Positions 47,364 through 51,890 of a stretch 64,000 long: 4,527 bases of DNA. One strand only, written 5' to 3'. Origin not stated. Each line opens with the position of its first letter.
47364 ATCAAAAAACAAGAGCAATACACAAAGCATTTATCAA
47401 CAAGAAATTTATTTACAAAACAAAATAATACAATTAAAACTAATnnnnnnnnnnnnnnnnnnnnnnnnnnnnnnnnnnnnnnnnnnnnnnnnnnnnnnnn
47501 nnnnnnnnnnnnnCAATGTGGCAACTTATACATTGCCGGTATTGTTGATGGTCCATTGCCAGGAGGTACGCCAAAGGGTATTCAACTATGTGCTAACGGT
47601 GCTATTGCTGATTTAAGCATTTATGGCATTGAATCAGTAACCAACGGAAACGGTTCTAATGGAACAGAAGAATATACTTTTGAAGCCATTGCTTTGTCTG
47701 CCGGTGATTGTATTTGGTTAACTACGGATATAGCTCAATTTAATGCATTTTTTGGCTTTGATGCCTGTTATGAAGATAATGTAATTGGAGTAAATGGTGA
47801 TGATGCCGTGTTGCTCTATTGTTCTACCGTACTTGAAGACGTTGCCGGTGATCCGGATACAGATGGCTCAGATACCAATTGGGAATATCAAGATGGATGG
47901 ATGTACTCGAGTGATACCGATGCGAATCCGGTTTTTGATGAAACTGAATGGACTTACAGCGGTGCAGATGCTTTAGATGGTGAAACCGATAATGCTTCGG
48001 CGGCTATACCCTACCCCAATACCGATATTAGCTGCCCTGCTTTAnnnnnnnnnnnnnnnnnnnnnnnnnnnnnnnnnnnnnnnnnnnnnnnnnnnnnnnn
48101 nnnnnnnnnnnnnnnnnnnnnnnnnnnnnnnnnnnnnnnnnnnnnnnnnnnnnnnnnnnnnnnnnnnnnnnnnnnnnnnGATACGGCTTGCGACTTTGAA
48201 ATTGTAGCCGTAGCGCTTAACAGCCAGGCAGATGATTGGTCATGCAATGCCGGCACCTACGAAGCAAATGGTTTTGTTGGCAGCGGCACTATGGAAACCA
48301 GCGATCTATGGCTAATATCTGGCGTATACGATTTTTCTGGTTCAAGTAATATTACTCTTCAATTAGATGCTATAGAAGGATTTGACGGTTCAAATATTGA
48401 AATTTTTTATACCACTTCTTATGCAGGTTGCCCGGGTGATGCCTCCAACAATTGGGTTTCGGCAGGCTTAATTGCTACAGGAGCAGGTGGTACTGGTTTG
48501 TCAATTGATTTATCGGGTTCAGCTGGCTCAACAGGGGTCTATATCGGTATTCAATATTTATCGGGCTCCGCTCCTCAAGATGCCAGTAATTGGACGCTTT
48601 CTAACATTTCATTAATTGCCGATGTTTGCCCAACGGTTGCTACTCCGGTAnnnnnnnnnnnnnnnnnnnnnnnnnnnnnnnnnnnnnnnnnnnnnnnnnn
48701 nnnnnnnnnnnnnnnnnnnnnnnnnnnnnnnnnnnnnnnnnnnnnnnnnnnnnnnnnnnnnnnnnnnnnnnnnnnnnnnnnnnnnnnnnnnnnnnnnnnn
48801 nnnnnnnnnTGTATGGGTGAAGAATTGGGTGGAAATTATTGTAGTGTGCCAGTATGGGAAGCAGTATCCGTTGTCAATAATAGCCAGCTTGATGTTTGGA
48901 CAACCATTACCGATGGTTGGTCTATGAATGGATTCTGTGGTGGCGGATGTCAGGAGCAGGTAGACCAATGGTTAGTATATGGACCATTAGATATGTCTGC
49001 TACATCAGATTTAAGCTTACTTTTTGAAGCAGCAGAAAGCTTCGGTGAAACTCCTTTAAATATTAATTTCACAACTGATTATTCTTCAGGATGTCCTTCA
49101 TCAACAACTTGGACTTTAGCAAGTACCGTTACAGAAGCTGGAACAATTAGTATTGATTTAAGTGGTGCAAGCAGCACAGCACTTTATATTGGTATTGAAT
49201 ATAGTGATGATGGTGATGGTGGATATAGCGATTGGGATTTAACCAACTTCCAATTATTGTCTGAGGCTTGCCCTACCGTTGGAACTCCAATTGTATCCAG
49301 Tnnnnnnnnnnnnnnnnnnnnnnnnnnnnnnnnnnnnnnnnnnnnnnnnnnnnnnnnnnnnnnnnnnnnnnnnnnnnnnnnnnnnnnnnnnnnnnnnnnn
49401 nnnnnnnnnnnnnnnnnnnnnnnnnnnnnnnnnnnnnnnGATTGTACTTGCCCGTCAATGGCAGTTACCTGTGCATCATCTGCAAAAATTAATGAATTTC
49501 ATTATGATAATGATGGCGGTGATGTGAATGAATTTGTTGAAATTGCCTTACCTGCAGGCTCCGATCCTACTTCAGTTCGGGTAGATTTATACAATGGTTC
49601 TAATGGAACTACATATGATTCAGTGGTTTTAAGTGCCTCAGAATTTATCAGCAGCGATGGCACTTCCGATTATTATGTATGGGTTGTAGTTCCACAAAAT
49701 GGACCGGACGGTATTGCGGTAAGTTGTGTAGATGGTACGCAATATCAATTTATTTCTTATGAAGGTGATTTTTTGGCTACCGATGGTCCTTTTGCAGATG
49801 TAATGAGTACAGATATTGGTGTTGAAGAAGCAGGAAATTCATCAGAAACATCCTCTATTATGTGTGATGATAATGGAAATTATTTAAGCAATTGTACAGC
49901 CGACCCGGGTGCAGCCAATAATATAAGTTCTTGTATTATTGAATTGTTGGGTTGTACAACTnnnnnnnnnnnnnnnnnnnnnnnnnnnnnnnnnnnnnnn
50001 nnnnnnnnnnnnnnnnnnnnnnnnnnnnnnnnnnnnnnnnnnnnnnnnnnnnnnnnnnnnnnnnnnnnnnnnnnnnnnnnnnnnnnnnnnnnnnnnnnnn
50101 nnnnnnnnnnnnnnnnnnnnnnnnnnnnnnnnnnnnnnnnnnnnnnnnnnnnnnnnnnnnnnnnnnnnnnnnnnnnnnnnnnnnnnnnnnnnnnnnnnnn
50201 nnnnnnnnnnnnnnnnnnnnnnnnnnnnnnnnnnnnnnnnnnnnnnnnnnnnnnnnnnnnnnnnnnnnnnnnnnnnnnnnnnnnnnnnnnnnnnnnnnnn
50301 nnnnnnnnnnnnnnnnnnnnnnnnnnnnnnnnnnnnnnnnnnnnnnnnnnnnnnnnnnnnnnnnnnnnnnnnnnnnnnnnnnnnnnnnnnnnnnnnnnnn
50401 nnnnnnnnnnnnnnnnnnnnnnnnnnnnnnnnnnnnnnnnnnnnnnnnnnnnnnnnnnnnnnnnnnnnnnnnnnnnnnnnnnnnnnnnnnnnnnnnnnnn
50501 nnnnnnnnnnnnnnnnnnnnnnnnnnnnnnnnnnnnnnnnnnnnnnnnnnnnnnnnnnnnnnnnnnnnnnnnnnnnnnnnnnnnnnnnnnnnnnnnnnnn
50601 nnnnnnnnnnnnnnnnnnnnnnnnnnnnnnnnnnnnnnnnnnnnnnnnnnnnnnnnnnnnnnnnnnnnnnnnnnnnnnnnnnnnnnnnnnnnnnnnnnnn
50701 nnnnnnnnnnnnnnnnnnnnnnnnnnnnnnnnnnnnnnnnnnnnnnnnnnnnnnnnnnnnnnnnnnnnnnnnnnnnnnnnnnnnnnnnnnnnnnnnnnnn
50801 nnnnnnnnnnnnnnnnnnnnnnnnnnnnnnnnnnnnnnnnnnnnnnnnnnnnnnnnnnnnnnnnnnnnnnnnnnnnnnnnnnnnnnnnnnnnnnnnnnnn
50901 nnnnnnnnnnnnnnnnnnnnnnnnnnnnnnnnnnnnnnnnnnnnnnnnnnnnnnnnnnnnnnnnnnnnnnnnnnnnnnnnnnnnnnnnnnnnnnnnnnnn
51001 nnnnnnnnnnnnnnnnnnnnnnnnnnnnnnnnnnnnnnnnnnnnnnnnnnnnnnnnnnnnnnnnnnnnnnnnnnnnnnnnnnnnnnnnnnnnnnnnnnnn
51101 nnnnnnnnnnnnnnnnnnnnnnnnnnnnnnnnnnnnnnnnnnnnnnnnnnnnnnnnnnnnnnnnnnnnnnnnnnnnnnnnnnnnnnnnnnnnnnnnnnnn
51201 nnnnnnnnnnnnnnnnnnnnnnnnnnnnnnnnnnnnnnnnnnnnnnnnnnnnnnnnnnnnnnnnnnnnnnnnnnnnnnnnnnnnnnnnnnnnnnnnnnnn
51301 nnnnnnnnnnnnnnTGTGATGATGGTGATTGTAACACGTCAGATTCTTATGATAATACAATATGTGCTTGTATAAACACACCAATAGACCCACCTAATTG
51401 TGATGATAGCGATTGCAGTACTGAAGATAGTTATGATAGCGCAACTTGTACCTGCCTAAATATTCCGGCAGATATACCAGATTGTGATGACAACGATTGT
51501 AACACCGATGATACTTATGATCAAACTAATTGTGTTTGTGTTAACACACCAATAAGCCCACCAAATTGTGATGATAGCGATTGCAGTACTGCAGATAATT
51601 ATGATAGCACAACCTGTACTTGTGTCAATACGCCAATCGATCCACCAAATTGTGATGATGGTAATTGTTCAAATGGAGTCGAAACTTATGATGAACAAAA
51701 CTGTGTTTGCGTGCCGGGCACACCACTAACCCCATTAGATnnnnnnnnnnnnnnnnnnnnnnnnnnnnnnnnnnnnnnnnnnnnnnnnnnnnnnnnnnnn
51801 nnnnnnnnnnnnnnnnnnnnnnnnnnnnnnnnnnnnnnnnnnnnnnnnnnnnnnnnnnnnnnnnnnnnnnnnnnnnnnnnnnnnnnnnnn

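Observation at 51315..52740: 16-17 tandem copies of a 28-aa four-cysteine repeat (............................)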

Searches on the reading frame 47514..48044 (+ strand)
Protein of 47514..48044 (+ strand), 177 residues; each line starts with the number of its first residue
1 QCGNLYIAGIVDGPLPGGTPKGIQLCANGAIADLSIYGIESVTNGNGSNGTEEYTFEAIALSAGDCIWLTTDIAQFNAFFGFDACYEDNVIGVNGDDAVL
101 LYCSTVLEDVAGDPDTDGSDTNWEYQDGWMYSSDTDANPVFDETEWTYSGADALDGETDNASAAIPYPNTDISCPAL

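Call 60: search_protein_families(library=pfam, proteins=[window:47514-48044:+], max_evalue=1)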
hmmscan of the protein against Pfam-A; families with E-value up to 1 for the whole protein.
window:47514-48044:+ (177 aa): 0 families

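Call 61: search_protein_families(library=ncbifam, proteins=[window:47514-48044:+], max_evalue=1)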
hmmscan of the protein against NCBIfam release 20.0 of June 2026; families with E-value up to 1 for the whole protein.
window:47514-48044:+ (177 aa): 1 family
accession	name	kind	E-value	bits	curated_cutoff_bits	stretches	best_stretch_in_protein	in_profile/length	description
NF033680.1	exonuc_ExeM-GG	exception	0.00027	19.1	1300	1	7-156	28-170/884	extracellular exonuclease ExeM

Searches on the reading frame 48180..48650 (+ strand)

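Call 60: search_protein_families(library=pfam, proteins=[window:48180-48650:+], max_evalue=1)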
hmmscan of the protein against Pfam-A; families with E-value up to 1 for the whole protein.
window:48180-48650:+ (157 aa): 0 families

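Call 61: search_protein_families(library=ncbifam, proteins=[window:48180-48650:+], max_evalue=1)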
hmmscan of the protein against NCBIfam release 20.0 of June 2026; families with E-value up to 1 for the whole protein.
window:48180-48650:+ (157 aa): 1 family
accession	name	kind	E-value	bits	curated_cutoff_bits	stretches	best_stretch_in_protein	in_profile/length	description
NF038128.1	choice_anch_J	domain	3.7e-06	27.2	30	1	23-144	43-161/162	choice-of-anchor J domain-containing protein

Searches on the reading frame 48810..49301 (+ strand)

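Call 60: search_protein_families(library=pfam, proteins=[window:48810-49301:+], max_evalue=1)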
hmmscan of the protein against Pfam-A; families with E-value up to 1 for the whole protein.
window:48810-49301:+ (164 aa): 1 family
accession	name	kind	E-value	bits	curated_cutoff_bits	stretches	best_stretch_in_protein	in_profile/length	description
PF00197.24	Kunitz_legume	-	0.081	13.2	25.9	1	80-115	71-105/176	Trypsin and protease inhibitor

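Call 61: search_protein_families(library=ncbifam, proteins=[window:48810-49301:+], max_evalue=1)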
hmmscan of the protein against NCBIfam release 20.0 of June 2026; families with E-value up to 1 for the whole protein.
window:48810-49301:+ (164 aa): 1 family
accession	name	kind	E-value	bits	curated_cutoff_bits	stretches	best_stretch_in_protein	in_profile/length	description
NF038128.1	choice_anch_J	domain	0.00043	20.5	30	1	46-138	56-152/162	choice-of-anchor J domain-containing protein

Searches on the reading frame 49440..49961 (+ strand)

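Call 60: search_protein_families(library=pfam, proteins=[window:49440-49961:+], max_evalue=1)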
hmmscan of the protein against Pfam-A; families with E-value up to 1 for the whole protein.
window:49440-49961:+ (174 aa): 1 family
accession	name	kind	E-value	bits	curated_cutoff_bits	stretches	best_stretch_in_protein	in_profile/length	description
PF14526.11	Cass2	-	0.015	16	27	1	72-112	61-103/150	Integron-associated effector binding protein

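Call 61: search_protein_families(library=ncbifam, proteins=[window:49440-49961:+], max_evalue=1)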
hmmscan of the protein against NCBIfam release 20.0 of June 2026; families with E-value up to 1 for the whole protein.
window:49440-49961:+ (174 aa): 0 families

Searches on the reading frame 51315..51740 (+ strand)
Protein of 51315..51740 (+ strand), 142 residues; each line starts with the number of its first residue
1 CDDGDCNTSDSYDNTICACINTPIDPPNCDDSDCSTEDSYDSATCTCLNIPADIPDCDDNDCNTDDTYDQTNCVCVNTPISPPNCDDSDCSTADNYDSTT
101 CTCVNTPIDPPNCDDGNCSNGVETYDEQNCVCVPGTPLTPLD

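Call 16: search_protein_families(library=pfam, proteins=[window:51315-51740:+], max_evalue=10)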
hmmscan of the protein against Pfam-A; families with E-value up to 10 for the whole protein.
window:51315-51740:+ (142 aa): 1 family
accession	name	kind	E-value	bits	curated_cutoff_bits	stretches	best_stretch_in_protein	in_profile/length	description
PF24748.1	Galaxin_repeat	-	0.019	15.3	28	1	5-133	2-129/131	Galaxin-like repeats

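Call 38: predict_structure(alignment_id=A3)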
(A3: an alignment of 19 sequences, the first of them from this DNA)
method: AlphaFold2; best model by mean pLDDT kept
length: 142 residues; sequences in the alignment: 19
mean_pLDDT: 92.6   pTM: 0.57
mean pLDDT of the five models: 92.6, 91.7, 89.3, 89.0, 88.5
residues with pLDDT >= 90: 112; 70-90: 28; 50-70: 2; < 50: 0
segments of 3 or more residues with pLDDT < 50: none
pLDDT, mean of each block of 10 residues (from residue 1): 94 97 96 93 96 93 96 95 94 95 95 87 89 84 65
secondary structure, 60 per line:
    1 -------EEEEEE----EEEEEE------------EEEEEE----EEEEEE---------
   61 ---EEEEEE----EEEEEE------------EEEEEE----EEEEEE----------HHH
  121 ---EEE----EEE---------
elements in order: E8-13 E18-23 E36-41 E46-51 E64-69 E74-79 E92-97 E102-107 E124-126 E131-133

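Call 42: fold_search(model_id=the predicted structure, library=pdb)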
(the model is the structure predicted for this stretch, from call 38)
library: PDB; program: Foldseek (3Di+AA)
matches with E <= 10: 50; with E <= 0.001: 0
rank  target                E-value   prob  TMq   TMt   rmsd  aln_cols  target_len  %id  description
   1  9gjb_H                1.1e-01  0.28  0.19  0.07  19.6       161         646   14  Entamoeba histolytica Gal/GalNAc lectin, mode 2 (released 2026-02-11)
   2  9gjc_H                1.8e-01  0.16  0.19  0.06  20.7       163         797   14  Entamoeba histolytica Gal/GalNAc lectin, mode 3 (released 2026-02-11)
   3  9gjf_H                4.5e-01  0.21  0.25  0.07  21.0       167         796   14  Entamoeba histolytica Gal/GalNAc lectin in presence of monoclonal antibody CP33-H/L-LA22, mode 3 (released 2026-02-11)
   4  9gjg_H                5.7e-01  0.11  0.22  0.05  20.0       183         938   16  Entamoeba histolytica Gal/GalNAc lectin bound to monoclonal antibody CP33-H/L-LA22 (released 2026-02-11)
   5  9gja_H                1.6e+00  0.09  0.22  0.08  26.8       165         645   14  Entamoeba histolytica Gal/GalNAc lectin, mode 1 (released 2026-02-11)
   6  7k2b_A                2.1e+00  0.03  0.14  0.08  31.4       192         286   13  Kelch domain of human KEAP1 bound to Nrf2 peptide, ADEETGEFA (released 2021-04-07)
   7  5wfl_A                2.4e+00  0.04  0.14  0.08  22.6       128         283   12  Kelch domain of human Keap1 in open unliganded conformation (released 2018-09-19)
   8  9lh1                  2.5e+00  0.03  0.14  0.08  30.7       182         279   14  Crystal Structures of Keap1-CD2 complexes (released 2026-01-14)
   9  8hhx_G                2.5e+00  0.02  0.13  0.09  25.7       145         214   16  SARS-CoV-2 Delta Spike in complex with FP-12A (released 2023-02-01)
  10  7k2e_A                3.8e+00  0.04  0.14  0.08  15.5       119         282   16  Kelch domain of human KEAP1 bound to Nrf2-based cyclic peptide, c[GDEETGE] (released 2021-04-07)
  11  7k2n_B                4.3e+00  0.02  0.14  0.08  23.7       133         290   14  Kelch domain of human KEAP1 bound to Nrf2-based cyclic peptide, c[BAL-DEETGE] (released 2021-04-07)
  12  8f5p_F                4.3e+00  0.01  0.10  0.02  29.6       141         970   10  Structure of Leishmania tarentolae IFT-A (state 2) (released 2022-12-21)
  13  9hwr                  4.9e+00  0.02  0.14  0.07  22.7       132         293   14  Crystal structure of the Keap1 Kelch domain in complex with the small molecule UCAB#827 at 1.40 Angstrom resolution (released 2025-09-03)
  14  1z1y_A                5.2e+00  0.02  0.15  0.13  25.3       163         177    9  Crystal structure of Methylated Pvs25, an ookinete protein from Plasmodium vivax (released 2005-12-06)
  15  8c8z_X                5.5e+00  0.08  0.13  0.22  11.2        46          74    6  Cryo-EM captures early ribosome assembly in action (released 2023-04-05)
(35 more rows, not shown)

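Call 43: search_protein_representatives(alignment_id=A3)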
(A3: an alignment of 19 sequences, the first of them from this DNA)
Query: 19 sequences, 140 profile positions. Proteins with E-value up to 0.001 (for the whole library): 225; up to 1e-10: 117; up to 1e-30: 52. The best 150 are listed.
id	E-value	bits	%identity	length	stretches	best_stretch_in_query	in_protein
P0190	0.0e+00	2126.7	-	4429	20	1-139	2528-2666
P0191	2.0e-220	737.4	-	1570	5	1-132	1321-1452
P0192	1.0e-181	611.9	-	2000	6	1-140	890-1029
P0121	9.8e-163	550.4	-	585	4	1-131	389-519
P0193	4.1e-151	512.8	-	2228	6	1-135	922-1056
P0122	1.0e-145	495.3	-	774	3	1-133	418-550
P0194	3.5e-143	487.1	-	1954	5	1-136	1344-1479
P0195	4.7e-142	483.4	-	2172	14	26-137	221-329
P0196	2.1e-140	478.1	-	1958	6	1-139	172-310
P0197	1.6e-124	426.6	-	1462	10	1-138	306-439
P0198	1.6e-118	407.2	-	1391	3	1-133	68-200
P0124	3.4e-118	406.1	-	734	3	1-126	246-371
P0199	8.2e-118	404.9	-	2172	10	2-135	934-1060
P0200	2.6e-112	387.0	-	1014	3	1-132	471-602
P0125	1.6e-108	374.8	-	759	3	1-132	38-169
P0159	2.8e-20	88.8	-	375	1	1-126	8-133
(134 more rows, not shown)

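Call 61: search_protein_families(library=ncbifam, proteins=[window:51315-51740:+], max_evalue=1)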
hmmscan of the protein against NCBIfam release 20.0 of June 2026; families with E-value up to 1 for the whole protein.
window:51315-51740:+ (142 aa): 0 families

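Call 68: fold_search(model_id=the predicted structure, library=viral)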
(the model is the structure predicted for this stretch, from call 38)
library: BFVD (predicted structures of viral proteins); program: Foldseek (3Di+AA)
matches with E <= 10: 233; with E <= 0.001: 0
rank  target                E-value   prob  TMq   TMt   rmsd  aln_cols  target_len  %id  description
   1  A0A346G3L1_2          6.4e-03  0.85  0.26  0.06  19.9       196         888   12  (no name in the UniProt tables at hand)
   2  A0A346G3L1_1          1.0e-02  0.33  0.16  0.05  14.4       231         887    9  (no name in the UniProt tables at hand)
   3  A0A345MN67            8.9e-02  0.16  0.13  0.04  21.1       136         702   19  (no name in the UniProt tables at hand)
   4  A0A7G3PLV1            1.1e-01  0.25  0.18  0.11  10.5       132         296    8  Uncharacterized protein [Sphingomonas phage vB_StuS_MMDA13]
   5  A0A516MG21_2          1.4e-01  0.15  0.17  0.06  21.3       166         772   10  (no name in the UniProt tables at hand)
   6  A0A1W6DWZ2            1.4e-01  0.14  0.16  0.03  28.5       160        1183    8  F5/8 type C domain protein [Sphingobium phage Lacusarx]
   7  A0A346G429            1.8e-01  0.25  0.15  0.06  21.0       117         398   11  (no name in the UniProt tables at hand)
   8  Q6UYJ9                3.1e-01  0.08  0.14  0.03  30.9       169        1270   10  Tail fiber protein [Burkholderia phage BcepNazgul]
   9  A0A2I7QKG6            3.7e-01  0.08  0.16  0.06  16.6       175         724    9  (no name in the UniProt tables at hand)
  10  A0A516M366            4.7e-01  0.08  0.16  0.07  15.5       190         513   13  (no name in the UniProt tables at hand)
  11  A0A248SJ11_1          5.0e-01  0.09  0.18  0.04  28.2       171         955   11  (no name in the UniProt tables at hand)
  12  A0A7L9                5.3e-01  0.06  0.14  0.06  17.7       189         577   13  Tail fiber protein [Microcystis phage LMM01]
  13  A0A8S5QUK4            5.6e-01  0.11  0.11  0.22  18.2        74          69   11  Uncharacterized protein [Siphoviridae sp. ctf4O12]
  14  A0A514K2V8            5.6e-01  0.11  0.22  0.12  10.6       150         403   11  Uncharacterized protein [Nitrosopumilus spindle-shaped virus]
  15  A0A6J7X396            6.0e-01  0.09  0.17  0.07  15.0       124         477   14  Collagen triple helix repeat [uncultured Caudovirales phage]
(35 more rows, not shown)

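Call 78: search_solved_structures(query=A3, max_evalue=10, show_alignments=3)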
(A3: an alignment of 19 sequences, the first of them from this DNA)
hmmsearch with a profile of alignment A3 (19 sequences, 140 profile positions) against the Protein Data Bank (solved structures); distinct sequences matched with E-value up to 10: 0.
